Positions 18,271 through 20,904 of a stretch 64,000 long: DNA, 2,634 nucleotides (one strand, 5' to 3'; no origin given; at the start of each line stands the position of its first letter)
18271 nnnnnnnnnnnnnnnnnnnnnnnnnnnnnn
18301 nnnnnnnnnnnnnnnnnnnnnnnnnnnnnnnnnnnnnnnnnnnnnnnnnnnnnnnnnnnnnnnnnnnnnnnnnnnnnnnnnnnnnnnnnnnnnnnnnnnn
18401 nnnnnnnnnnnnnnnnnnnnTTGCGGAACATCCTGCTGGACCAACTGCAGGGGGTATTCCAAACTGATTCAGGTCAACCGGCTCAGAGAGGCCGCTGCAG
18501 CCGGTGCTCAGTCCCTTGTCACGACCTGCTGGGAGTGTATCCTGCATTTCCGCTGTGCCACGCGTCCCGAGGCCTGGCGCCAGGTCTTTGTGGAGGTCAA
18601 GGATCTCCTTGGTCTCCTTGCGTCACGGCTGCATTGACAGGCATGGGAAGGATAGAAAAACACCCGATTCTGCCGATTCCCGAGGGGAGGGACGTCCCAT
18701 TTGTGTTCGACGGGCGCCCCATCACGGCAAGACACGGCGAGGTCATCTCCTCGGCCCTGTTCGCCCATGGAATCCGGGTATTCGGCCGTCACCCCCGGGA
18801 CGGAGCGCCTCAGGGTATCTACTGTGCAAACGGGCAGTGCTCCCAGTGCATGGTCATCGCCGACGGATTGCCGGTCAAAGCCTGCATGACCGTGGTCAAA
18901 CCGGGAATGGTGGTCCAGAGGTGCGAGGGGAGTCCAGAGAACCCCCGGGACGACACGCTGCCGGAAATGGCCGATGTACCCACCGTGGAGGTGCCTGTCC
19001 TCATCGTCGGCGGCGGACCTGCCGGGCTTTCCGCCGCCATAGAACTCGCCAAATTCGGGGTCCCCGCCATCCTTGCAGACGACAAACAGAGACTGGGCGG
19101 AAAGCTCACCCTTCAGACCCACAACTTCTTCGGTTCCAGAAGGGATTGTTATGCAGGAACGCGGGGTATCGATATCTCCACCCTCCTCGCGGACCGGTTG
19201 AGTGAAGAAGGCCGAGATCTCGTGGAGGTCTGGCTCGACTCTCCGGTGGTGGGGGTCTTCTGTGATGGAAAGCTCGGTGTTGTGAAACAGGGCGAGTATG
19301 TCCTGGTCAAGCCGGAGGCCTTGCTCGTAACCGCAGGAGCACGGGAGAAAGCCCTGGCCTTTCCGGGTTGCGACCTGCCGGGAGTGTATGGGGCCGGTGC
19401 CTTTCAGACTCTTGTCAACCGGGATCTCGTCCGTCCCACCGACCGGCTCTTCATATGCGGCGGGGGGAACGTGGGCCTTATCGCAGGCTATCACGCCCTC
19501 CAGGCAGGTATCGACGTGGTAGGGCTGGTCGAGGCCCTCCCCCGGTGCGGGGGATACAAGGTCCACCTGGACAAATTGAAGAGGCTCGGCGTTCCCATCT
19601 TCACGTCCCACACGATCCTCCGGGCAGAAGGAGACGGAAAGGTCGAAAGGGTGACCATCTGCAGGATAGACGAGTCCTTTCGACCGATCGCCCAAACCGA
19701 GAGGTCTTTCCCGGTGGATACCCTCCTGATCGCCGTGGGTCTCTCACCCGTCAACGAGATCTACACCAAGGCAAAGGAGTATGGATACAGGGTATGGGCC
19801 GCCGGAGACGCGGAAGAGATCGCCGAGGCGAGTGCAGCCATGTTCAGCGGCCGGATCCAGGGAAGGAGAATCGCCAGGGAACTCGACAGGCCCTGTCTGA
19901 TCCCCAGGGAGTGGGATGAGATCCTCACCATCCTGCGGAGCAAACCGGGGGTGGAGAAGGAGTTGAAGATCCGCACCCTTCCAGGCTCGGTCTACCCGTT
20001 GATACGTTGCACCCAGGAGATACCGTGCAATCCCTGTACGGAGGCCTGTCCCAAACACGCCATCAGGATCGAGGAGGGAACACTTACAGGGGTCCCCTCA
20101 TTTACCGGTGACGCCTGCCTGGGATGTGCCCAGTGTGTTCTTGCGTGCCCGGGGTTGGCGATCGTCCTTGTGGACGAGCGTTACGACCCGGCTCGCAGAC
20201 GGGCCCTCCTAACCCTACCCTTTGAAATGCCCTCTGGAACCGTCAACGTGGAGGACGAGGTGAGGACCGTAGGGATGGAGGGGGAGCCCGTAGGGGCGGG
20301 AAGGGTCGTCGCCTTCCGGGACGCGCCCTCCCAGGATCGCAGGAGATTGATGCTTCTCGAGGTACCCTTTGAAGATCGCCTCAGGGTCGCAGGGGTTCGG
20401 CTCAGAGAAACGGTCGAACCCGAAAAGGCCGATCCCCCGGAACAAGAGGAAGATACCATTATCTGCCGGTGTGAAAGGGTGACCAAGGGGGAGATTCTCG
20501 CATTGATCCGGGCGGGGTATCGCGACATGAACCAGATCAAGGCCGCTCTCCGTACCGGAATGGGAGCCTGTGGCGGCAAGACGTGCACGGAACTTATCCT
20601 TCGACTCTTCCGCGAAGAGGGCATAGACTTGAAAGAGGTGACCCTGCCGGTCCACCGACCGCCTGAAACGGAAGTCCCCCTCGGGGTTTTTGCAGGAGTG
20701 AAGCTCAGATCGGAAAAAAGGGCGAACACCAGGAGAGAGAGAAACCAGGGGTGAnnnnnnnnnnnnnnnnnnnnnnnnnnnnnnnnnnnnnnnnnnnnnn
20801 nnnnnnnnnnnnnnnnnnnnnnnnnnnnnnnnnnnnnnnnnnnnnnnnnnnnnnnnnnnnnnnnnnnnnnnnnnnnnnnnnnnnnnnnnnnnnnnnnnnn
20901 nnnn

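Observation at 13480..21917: Proline-oxidation operon wired to Hdr/MvhD/GltD-type modules: candidate electron-bifurcating or confurcating L-proline dehydrogenase supercomplex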

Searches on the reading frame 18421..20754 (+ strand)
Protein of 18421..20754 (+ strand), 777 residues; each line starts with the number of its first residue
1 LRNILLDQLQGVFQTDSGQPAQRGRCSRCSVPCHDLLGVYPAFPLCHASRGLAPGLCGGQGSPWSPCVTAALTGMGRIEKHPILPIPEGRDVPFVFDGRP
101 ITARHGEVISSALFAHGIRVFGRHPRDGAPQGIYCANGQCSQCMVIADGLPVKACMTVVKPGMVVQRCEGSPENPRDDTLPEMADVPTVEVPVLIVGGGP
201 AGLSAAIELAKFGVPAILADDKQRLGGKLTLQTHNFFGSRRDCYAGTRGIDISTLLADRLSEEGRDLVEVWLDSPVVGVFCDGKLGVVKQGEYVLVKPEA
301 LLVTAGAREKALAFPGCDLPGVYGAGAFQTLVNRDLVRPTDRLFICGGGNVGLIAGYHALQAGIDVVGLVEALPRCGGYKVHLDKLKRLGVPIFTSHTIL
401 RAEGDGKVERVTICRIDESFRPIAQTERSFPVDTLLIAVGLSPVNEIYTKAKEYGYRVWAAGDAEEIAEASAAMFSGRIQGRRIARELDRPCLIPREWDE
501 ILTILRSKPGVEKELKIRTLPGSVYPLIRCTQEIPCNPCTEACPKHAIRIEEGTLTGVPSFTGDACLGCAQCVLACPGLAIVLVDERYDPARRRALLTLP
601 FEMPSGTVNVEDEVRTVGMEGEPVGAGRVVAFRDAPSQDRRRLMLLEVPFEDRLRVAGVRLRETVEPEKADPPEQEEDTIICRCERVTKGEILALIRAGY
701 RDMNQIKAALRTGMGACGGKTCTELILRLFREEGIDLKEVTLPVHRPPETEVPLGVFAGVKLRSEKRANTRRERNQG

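Call 3: search_protein_families(library=pfam, proteins=[window:18421-20754:+])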
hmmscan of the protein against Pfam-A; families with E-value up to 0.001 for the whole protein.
window:18421-20754:+ (777 aa): 16 families
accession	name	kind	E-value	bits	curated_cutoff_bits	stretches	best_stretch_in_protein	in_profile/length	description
PF13510.11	Fer2_4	-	1.7e-22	79.7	22.8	1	90-167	2-79/82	2Fe-2S iron-sulfur cluster binding domain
PF07992.20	Pyr_redox_2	-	2.3e-21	76.9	26.1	1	193-450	3-246/291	Pyridine nucleotide-disulphide oxidoreductase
PF04324.20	Fer2_BFD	-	2.7e-11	44.1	26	1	680-731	1-49/50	BFD-like [2Fe-2S] binding domain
PF12831.13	FAD_oxidored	-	1.7e-09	37.9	27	1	193-237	2-46/416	FAD dependent oxidoreductase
PF00070.33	Pyr_redox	-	1.4e-07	32.3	22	0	342-413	1-79/82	Pyridine nucleotide-disulphide oxidoreductase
PF13450.12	NAD_binding_8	-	4.2e-07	30.6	21.9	1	195-233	1-39/68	NAD(P)-binding Rossmann-like domain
PF01494.25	FAD_binding_3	-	2.5e-06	27.4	22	1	190-220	1-31/349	FAD binding domain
PF13187.11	Fer4_9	-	1.4e-05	25.4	27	1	530-578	2-49/52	4Fe-4S dicluster domain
PF00890.30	FAD_binding_2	-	2.3e-05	24.2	20.4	1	193-229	2-38/414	FAD binding domain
PF12838.12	Fer4_7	-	3.1e-05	24.8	27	1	535-577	4-49/52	4Fe-4S dicluster domain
PF03486.20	HI0933_like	-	4.7e-05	23.4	50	1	193-231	3-41/244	HI0933-like protein Rossmann domain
PF01266.30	DAO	-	7.1e-05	22.9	27.9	0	193-228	2-37/353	FAD dependent oxidoreductase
PF14697.11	Fer4_21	-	0.00047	20.7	35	1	533-577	8-52/59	4Fe-4S dicluster domain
PF01946.23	Thi4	-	0.00054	19.7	26.2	0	189-228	16-56/235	Thi4 family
PF01134.28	GIDA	-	0.00059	19.5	22.1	0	193-222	2-29/391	Glucose inhibited division protein A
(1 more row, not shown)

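Call 4: search_protein_families(library=ncbifam, proteins=[window:18421-20754:+], max_evalue=0.00001)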
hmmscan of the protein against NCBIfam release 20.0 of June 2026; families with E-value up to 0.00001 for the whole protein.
window:18421-20754:+ (777 aa): 21 families
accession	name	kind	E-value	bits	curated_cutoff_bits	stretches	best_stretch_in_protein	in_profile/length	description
TIGR01372.1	soxA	subfamily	1.4e-36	125.7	1164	1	179-460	157-437/996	sarcosine oxidase subunit alpha family protein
NF009410.0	PRK12771.1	subfamily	7.3e-16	57.8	516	1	193-230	141-178/566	NAD(P)-binding protein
TIGR03997.1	mycofact_OYE_2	equivalog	2.6e-12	45.9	793.15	1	182-483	371-644/645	mycofactocin system FadH/OYE family oxidoreductase 2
NF041087.1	bile_acid_BaiCD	equivalog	4.3e-11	41.7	825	1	192-477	382-635/642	bile acid Fe-S flavoenzyme BaiCD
TIGR01292.1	TRX_reduct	equivalog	1.8e-10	40.2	343.45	1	193-451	3-246/300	thioredoxin-disulfide reductase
NF009408.0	PRK12769.1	equivalog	1.7e-09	36.4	1003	0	181-235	318-372/659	formate-dependent uric acid utilization protein AegA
TIGR03377.1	glycerol3P_GlpA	equivalog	3.2e-09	35.8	552.8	1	673-736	415-479/530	anaerobic glycerol-3-phosphate dehydrogenase subunit GlpA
NF045599.1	bili_reduct_long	exception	4.6e-09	35.1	750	0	294-473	462-630/641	bilirubin reductase, long form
TIGR03467.1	HpnE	equivalog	7.5e-09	35.4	283.05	1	193-229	1-37/430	hydroxysqualene dehydroxylase HpnE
NF040770.1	hetero_SS_HdrA2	exception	1.5e-08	33.3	1100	0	188-236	137-185/777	CoB-CoM heterodisulfide reductase HdrA2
TIGR03140.1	AhpF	equivalog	4.1e-08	32.2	502.9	1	192-448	214-455/515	alkyl hydroperoxide reductase subunit F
NF004780.0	PRK06126.1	subfamily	6.8e-08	31.2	445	1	187-223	5-41/552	hypothetical protein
NF006002.0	PRK08132.1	subfamily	7.3e-08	31.2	416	1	187-225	22-60/552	FAD-dependent oxidoreductase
NF005560.0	PRK07233.1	equivalog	1.2e-07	31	252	0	193-228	3-38/435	hypothetical protein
TIGR03996.1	mycofact_OYE_1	hypoth_equivalog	6.5e-07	28.2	627.9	1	154-231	337-413/633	mycofactocin system FadH/OYE family oxidoreductase 1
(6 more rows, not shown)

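Call 13: search_solved_structures(query=window:18643-20754:+, max_evalue=0.00001)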
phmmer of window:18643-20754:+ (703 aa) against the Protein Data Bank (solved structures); distinct sequences matched with E-value up to 0.00001: 12.
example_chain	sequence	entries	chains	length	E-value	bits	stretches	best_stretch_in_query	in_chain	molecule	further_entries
1y56_A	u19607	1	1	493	9.2e-21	77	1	13-274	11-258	hypothetical protein PH1363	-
2gag_A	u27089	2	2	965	1.3e-16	63.3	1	20-377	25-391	heterotetrameric sarcosine oxidase alpha-subunit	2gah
1vrq_A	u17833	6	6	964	6.8e-16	60.9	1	19-377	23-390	Sarcosine oxidase alpha subunit | Subunit alpha of sarcosine oxidase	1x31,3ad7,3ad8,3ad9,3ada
1fl2_A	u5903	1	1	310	2.5e-08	35.9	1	118-333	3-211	ALKYL HYDROPEROXIDE REDUCTASE SUBUNIT F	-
7jyp_A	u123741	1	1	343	4.3e-08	35.2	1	116-382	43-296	Thioredoxin reductase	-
4o5q_A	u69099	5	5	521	4.9e-08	34.9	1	118-333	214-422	Alkyl hydroperoxide reductase subunit F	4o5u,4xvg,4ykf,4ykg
1hyu_A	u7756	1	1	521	1.1e-07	33.8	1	118-333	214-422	ALKYL HYDROPEROXIDE REDUCTASE SUBUNIT F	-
4gcm_A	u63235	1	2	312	1.8e-07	33.1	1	115-371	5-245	Thioredoxin reductase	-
6cmz_A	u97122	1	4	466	4.2e-07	31.9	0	208-369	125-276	Dihydrolipoyl dehydrogenase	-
6u0p_A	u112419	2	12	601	1e-06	30.6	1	112-146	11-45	2,4-dichlorophenol 6-monooxygenase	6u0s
3ef6_A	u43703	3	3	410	1.3e-06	30.2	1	220-375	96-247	Toluene 1,2-dioxygenase system ferredoxin--NAD(+) reductase | TodA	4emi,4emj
3cty_A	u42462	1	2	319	2.2e-06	29.5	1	117-373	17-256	Thioredoxin reductase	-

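Call 26: find_related_loci(query=A1, collection=genome_contigs, flank=10000)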
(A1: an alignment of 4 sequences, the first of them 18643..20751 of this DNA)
Query A1 (703 aa) in genome_contigs; peptide patterns used: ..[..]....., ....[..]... (x = any residue, [..] = any of these).
600 stretches matched a pattern (row limit reached: there are more); 582 encode a relative of the query (tblastn E <= 1e-3); the best 80 are kept; 80 distinct loci.
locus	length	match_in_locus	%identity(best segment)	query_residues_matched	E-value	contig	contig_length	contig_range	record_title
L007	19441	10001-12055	69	1-685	0e+0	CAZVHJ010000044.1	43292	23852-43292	MAG TPA_asm: uncultured Spirochaetaceae bacterium isolate binchicken_co178_254 genome assembly, contig: NODE_1412_length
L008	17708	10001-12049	60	3-683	0e+0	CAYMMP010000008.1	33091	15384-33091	MAG TPA_asm: uncultured Thermoplasmatales archaeon isolate binchicken_co19_562 genome assembly, contig: NODE_1792_length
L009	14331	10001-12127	61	1-686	0e+0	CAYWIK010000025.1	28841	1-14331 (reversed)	MAG TPA_asm: uncultured Spirochaetales bacterium isolate binchicken_co8_185 genome assembly, contig: NODE_2176_length_28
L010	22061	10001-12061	72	1-687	0e+0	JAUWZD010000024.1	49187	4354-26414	MAG: Spirochaetales bacterium isolate CSMAG_2727 CSMAG_2727_k141_500188_length_49187_cov_11.9951, whole genome shotgun s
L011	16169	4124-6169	60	3-683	0e+0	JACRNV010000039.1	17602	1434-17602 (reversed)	MAG: Methanobacteriota archaeon isolate NC_groundwater_1944_Pr3_S-0.2um_58_6 scaffold_551891, whole genome shotgun seque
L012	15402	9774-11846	60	3-692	0e+0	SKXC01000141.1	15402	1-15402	MAG: Syntrophomonadaceae bacterium isolate CSSed162cmB_227 CSSed16-2cmB-10694, whole genome shotgun sequence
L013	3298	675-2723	58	3-683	0e+0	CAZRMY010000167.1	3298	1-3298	MAG TPA_asm: uncultured Thermoplasmatales archaeon isolate SRP332253_co2_79 genome assembly, contig: NODE_34117_length_3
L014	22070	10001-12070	59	3-693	0e+0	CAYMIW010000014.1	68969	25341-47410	MAG TPA_asm: uncultured Syntrophomonadaceae bacterium isolate SRP241326_co4_268 genome assembly, contig: NODE_664_length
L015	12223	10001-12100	58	3-703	0e+0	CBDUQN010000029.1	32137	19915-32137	MAG TPA_asm: uncultured bacterium isolate SRR22302361_binner12_Refined_26 genome assembly, contig: ERZ25748748.377, whol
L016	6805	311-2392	59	3-699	0e+0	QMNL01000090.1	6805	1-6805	MAG: Candidatus Coatesbacteria bacterium isolate B130_G9 B130_Guay9_scaffold_18344, whole genome shotgun sequence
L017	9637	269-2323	62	2-686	0e+0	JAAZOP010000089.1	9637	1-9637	MAG: Myxococcales bacterium isolate AS27yjCOA_73 30198_AS27, whole genome shotgun sequence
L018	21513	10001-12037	58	3-683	0e+0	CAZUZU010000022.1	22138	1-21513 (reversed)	MAG TPA_asm: uncultured archaeon isolate SRP141376_co1_330 genome assembly, contig: NODE_5079_length_22138_cov_3.938595,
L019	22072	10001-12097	60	3-702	0e+0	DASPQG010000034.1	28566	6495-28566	MAG TPA_asm: Thermoplasmata archaeon isolate SMAG_U12193 k141_1082580, whole genome shotgun sequence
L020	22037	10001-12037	58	3-683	0e+0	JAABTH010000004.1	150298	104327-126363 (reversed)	MAG: Bacillota bacterium isolate S22.Bin020 Scaffold_3, whole genome shotgun sequence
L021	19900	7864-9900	60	3-684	0e+0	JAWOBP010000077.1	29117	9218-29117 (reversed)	MAG: Polyangia bacterium isolate BLK3-3.bin.217 k191_2138727, whole genome shotgun sequence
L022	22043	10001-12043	61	3-686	0e+0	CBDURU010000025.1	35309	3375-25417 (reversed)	MAG TPA_asm: uncultured bacterium isolate SRR21487743_binner23_Refined_23 genome assembly, contig: ERZ25748485.171, whol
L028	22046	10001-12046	59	3-685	0e+0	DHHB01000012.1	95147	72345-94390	MAG TPA_asm: bacterium UBP1_UBA4783 isolate UBA4783 UBA4783_contig_2753, whole genome shotgun sequence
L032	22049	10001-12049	57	3-683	0e+0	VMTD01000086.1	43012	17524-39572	MAG: Methanobacteriota archaeon isolate S2_100 k141_260346, whole genome shotgun sequence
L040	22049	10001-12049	58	3-683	0e+0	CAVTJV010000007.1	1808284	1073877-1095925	MAG: uncultured Thermoplasmata archaeon isolate MFD05580.bin.2.18 genome assembly, contig: contig_5847, whole genome sho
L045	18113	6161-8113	61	38-692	0e+0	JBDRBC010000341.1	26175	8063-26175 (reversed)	MAG: bacterium isolate MEGAHIT-group-1.1038 k141_4818656, whole genome shotgun sequence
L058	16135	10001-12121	57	3-684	0e+0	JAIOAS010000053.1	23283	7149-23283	MAG: Chloroflexota bacterium isolate S1bins155 c_000000000053, whole genome shotgun sequence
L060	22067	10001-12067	59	3-687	0e+0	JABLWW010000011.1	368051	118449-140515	MAG: Anaerolineae bacterium isolate Ch10 contig11, whole genome shotgun sequence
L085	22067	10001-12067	55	3-687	0e+0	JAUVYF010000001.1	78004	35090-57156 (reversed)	MAG: Candidatus Bipolaricaulota bacterium isolate CSMAG_1235 CSMAG_1235_k141_46507_length_78004_cov_18.1365, whole genom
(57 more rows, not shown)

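Call 32: search_protein_families(library=pfam, proteins=[L014:436-2817:+, L014:3851-5263:+, L014:5772-8144:+, L014:8168-12082:+, L014:13314-14159:+, L014:14182-15378:+, L014:15505-16458:+, L014:16461-17183:+, L032:1311-6731:+, L032:6906-9989:+], max_evalue=0.000001)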
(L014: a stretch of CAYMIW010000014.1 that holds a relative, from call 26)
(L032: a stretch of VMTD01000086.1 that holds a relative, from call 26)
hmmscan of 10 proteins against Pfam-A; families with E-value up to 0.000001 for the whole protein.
L014:436-2817:+ (793 aa): 2 families
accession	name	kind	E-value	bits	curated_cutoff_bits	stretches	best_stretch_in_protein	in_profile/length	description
PF02901.20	PFL-like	-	3e-228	760.1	24.3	1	10-655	3-647/647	Pyruvate formate lyase-like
PF01228.26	Gly_radical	-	8.4e-34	116.7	22.2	1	672-774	2-106/106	Glycine radical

L014:3851-5263:+ (470 aa): 1 family
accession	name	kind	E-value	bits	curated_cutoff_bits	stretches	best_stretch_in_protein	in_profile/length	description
PF00202.27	Aminotran_3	-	1.2e-132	442.9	30.5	1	86-466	1-402/403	Aminotransferase class-III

L014:5772-8144:+ (790 aa): 5 families
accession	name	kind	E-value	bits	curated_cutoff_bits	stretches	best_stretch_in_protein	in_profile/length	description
PF01257.25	2Fe-2S_thioredx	-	1.2e-57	194.2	24.8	2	9-151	2-144/145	Thioredoxin-like [2Fe-2S] ferredoxin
PF01512.22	Complex1_51K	-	4.8e-46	156.8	31.2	1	352-523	1-149/150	Nuo51 FMN-binding domain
PF10589.14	NADH_4Fe-4S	-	1.5e-29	102.1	23.5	1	634-718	1-85/85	NADH-ubiquinone oxidoreductase-F iron-sulfur binding region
PF12838.12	Fer4_7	-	3e-07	31.2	27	1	741-785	2-52/52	4Fe-4S dicluster domain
PF00037.32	Fer4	-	4.9e-07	29.7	21.1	0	738-757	5-24/24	4Fe-4S binding domain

L014:8168-12082:+ (1304 aa): 17 families
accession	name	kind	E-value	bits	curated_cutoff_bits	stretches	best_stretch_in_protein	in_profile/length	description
PF13510.11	Fer2_4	-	2.5e-39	133.6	22.8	2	625-704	2-81/82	2Fe-2S iron-sulfur cluster binding domain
PF07992.20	Pyr_redox_2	-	2.4e-25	90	26.1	1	728-985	2-248/291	Pyridine nucleotide-disulphide oxidoreductase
PF00037.32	Fer4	-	4.1e-22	77.5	21.1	0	209-227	3-21/24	4Fe-4S binding domain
PF12838.12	Fer4_7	-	1.4e-21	77.1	27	1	171-227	2-51/52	4Fe-4S dicluster domain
PF13187.11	Fer4_9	-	2.3e-15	56.8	27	0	1071-1111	5-49/52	4Fe-4S dicluster domain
PF14697.11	Fer4_21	-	2.6e-15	56.7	35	1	128-187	5-58/59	4Fe-4S dicluster domain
PF13237.11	Fer4_10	-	6e-15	55.4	25.5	0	1069-1110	10-53/53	4Fe-4S dicluster domain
PF12797.12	Fer4_2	-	2.5e-14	52.6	24.5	0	209-226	5-22/22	4Fe-4S binding domain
PF12837.12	Fer4_6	-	3.1e-14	52.6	25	0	209-228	4-23/24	4Fe-4S binding domain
PF13484.11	Fer4_16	-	2e-13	51.3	30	0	171-226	2-65/66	4Fe-4S double cluster binding domain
PF12831.13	FAD_oxidored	-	1.7e-11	44.5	27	1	728-770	1-43/416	FAD dependent oxidoreductase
PF02662.21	FlpD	-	8.5e-11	42.4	22.3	1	303-375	29-101/123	Methyl-viologen-reducing hydrogenase, delta subunit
PF13183.11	Fer4_8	-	2.1e-10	41.4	27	0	129-183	3-66/68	4Fe-4S dicluster domain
PF04324.20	Fer2_BFD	-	1.5e-08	35.3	26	1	1214-1262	1-46/50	BFD-like [2Fe-2S] binding domain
PF13450.12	NAD_binding_8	-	8.6e-08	32.8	21.9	0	731-770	1-40/68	NAD(P)-binding Rossmann-like domain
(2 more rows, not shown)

L014:13314-14159:+ (281 aa): 3 families
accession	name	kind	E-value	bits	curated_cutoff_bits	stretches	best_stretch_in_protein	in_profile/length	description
PF14748.11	P5CR_dimer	-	3e-41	140.4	25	1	174-278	1-105/105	Pyrroline-5-carboxylate reductase dimerisation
PF03807.23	F420_oxidored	-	5.9e-12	46.5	21.6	1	16-111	1-94/94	NADP oxidoreductase coenzyme F420-dependent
PF03446.21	NAD_binding_2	-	3.2e-07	30.9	21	0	16-108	1-92/161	NAD binding domain of 6-phosphogluconate dehydrogenase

L014:14182-15378:+ (398 aa): 2 families
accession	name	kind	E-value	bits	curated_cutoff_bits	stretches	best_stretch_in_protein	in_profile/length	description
PF00682.25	HMGL-like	-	1.4e-82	277.4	29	1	17-271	4-259/260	HMGL-like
PF22617.1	HCS_D2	-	1.4e-28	99.5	27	1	286-361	1-77/82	Homocitrate synthase post-HMGL domain-like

L014:15505-16458:+ (317 aa): 1 family
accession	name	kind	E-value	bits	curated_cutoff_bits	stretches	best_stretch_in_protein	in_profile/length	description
PF00480.26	ROK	-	4.3e-67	227.1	22.9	1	6-310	1-290/294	ROK family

L014:16461-17183:+ (240 aa): 1 family
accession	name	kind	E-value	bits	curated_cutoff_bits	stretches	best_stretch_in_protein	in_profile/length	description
PF09335.16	VTT_dom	-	5.5e-11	43.4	33.9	1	43-172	5-119/123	VTT domain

L032:1311-6731:+ (1806 aa): 1 family
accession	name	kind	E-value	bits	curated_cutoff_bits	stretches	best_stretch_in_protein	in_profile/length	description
PF07675.18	Cleaved_Adhesin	-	5e-28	98.7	21.4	1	1155-1312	2-174/174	Cleaved Adhesin Domain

L032:6906-9989:+ (1027 aa): 15 families
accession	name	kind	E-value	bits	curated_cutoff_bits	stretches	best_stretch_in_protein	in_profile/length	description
PF07992.20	Pyr_redox_2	-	1.3e-38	133.6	26.1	1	138-428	2-291/291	Pyridine nucleotide-disulphide oxidoreductase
PF14691.11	Fer4_20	-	2.5e-21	76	25.8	1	45-124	29-111/113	Dihydroprymidine dehydrogenase domain II, 4Fe-4S cluster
PF13738.12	Pyr_redox_3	-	2.8e-13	50.2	30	1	223-412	128-305/305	Pyridine nucleotide-disulphide oxidoreductase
PF02662.21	FlpD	-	1.1e-12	48.4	22.3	1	669-756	27-115/123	Methyl-viologen-reducing hydrogenase, delta subunit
PF14697.11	Fer4_21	-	1.5e-10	41.5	35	1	569-627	1-59/59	4Fe-4S dicluster domain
PF12838.12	Fer4_7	-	1.6e-10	41.7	27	1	576-624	2-52/52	4Fe-4S dicluster domain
PF00037.32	Fer4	-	1.7e-10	40.7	21.1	0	604-626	2-24/24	4Fe-4S binding domain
PF01262.27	AlaDh_PNT_C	-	4.8e-10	39.7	23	0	263-298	27-62/214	Alanine dehydrogenase/PNT, C-terminal domain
PF00070.33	Pyr_redox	-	1.3e-09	38.9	22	0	266-337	1-78/82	Pyridine nucleotide-disulphide oxidoreductase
PF12837.12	Fer4_6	-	5.6e-09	36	25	0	603-625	2-24/24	4Fe-4S binding domain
PF13237.11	Fer4_10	-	8.6e-09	35.6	25.5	1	571-621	4-53/53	4Fe-4S dicluster domain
PF13484.11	Fer4_16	-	1.6e-08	35.6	30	0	610-634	2-27/66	4Fe-4S double cluster binding domain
PF13450.12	NAD_binding_8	-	7.2e-08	33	21.9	1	141-174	1-34/68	NAD(P)-binding Rossmann-like domain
PF13187.11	Fer4_9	-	1.5e-07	31.8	27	1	576-625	2-52/52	4Fe-4S dicluster domain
PF01266.30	DAO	-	1.8e-07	31.5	27.9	0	138-172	1-35/353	FAD dependent oxidoreductase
